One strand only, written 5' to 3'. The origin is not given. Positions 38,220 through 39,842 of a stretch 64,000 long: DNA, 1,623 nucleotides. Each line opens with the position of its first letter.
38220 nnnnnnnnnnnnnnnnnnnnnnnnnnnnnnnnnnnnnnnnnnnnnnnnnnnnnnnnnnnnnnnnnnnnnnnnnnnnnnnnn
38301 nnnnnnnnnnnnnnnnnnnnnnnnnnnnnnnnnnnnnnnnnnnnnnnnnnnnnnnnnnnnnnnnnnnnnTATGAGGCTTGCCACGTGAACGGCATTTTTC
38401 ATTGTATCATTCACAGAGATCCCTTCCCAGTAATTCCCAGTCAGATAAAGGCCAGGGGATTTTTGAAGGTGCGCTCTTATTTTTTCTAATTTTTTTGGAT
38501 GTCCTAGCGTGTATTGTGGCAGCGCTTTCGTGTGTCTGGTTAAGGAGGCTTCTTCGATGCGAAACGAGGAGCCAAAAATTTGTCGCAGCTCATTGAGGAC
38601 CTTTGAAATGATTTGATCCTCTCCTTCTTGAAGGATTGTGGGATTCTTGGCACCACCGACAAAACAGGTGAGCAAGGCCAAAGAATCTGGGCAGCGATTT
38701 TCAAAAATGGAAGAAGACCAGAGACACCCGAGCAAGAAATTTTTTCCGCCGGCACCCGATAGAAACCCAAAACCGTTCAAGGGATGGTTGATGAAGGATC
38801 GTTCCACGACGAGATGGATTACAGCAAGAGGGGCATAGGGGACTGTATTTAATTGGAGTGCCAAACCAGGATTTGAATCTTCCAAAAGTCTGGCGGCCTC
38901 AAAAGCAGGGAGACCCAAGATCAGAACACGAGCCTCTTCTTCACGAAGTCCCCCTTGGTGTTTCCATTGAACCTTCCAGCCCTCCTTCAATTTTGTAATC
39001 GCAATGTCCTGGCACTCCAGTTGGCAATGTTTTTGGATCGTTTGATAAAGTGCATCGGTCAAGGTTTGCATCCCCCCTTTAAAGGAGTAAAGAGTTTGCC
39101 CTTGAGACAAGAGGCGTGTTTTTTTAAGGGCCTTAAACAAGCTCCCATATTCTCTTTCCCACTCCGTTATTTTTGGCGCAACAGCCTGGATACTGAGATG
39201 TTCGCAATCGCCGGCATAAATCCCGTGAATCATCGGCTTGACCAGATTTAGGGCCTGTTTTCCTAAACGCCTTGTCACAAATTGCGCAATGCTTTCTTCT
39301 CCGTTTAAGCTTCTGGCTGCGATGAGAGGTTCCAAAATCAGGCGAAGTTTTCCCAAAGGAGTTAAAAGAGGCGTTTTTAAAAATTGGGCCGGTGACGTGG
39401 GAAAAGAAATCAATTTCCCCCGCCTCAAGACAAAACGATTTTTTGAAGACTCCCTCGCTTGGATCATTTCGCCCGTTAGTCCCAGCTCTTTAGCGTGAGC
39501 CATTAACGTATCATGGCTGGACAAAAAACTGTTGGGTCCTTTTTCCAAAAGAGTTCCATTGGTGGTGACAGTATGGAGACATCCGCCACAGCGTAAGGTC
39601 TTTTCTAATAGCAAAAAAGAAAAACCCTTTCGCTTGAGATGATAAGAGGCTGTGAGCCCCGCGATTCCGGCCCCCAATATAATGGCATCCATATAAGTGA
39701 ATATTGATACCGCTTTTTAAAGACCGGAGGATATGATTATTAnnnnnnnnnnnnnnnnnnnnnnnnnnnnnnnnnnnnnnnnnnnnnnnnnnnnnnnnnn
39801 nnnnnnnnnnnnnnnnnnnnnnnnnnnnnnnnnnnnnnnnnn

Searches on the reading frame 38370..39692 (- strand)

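Call 23: search_protein_families(library=pfam, proteins=[window:38370-39692:-], max_evalue=0.01)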
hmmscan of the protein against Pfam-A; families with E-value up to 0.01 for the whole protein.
window:38370-39692:- (441 aa): 9 families
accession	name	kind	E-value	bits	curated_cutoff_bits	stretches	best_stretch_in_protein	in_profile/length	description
PF01593.30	Amino_oxidase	-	8.9e-42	144.3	19.8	1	10-439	1-440/443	Flavin containing amine oxidoreductase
PF13450.12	NAD_binding_8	-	6.9e-14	52.3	21.9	1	5-64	1-62/68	NAD(P)-binding Rossmann-like domain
PF01266.30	DAO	-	3.8e-06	27.1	27.9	1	2-52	1-49/353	FAD dependent oxidoreductase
PF00890.30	FAD_binding_2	-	2.8e-05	23.9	20.4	1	2-48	1-45/414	FAD binding domain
PF01946.23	Thi4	-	6.1e-05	22.8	26.2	1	1-38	18-56/235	Thi4 family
PF12831.13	FAD_oxidored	-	0.0011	18.7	27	1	2-39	1-38/416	FAD dependent oxidoreductase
PF07992.20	Pyr_redox_2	-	0.0023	17.9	26.1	1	2-45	2-47/291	Pyridine nucleotide-disulphide oxidoreductase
PF01134.28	GIDA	-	0.0029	17.2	22.1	0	2-79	1-66/391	Glucose inhibited division protein A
PF13738.12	Pyr_redox_3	-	0.0049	16.6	30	1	4-49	1-46/305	Pyridine nucleotide-disulphide oxidoreductase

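Call 24: search_protein_families(library=ncbifam, proteins=[window:38370-39692:-], max_evalue=0.001)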
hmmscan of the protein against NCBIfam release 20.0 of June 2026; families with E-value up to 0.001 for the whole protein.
window:38370-39692:- (441 aa): 30 families (the best 25 are shown)
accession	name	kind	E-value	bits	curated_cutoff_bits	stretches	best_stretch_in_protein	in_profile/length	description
TIGR00562.1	proto_IX_ox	equivalog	6.9e-86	288.7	97.85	1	2-439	4-462/470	protoporphyrinogen oxidase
NF008845.0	PRK11883.1-5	equivalog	3.2e-71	240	560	1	4-437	8-457/468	protoporphyrinogen oxidase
NF008841.0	PRK11883.1-1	equivalog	6.3e-44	150.6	517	1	3-438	6-444/453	protoporphyrinogen oxidase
NF009081.0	PRK12416.1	equivalog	1.2e-32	113.5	702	1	4-440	5-456/466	protoporphyrinogen oxidase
NF008843.0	PRK11883.1-3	equivalog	2.6e-26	92.7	406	1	3-434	4-415/424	protoporphyrinogen oxidase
NF005560.0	PRK07233.1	equivalog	7.3e-23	81.1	252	1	3-430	3-417/435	hypothetical protein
NF005548.0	PRK07208.1-4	equivalog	6.5e-14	51.4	389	1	3-419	6-426/488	hypothetical protein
TIGR02733.1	desat_CrtD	equivalog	4e-12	45.6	549.7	2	3-45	4-46/492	C-3',4' desaturase CrtD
NF005545.0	PRK07208.1-1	equivalog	1.9e-11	43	451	1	2-168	9-172/504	hypothetical protein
NF005547.0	PRK07208.1-3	equivalog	3.7e-11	42.4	380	1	3-147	7-151/465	hypothetical protein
NF005546.0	PRK07208.1-2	equivalog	2.9e-10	39.3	418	1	2-69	6-74/527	hypothetical protein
TIGR03467.1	HpnE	equivalog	5.1e-10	39.3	283.05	1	4-75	2-75/430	hydroxysqualene dehydroxylase HpnE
TIGR02032.1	GG-red-SF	subfamily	1.8e-08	34.5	158.8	1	1-92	1-91/297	geranylgeranyl reductase family protein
NF042421.1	hydcarot_desat_CrtD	equivalog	2e-08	33.1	500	1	2-60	3-61/487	1-hydroxycarotenoid 3,4-desaturase CrtD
TIGR02734.1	crtI_fam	subfamily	2.7e-07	29.7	238.1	1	3-57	1-55/504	phytoene desaturase family protein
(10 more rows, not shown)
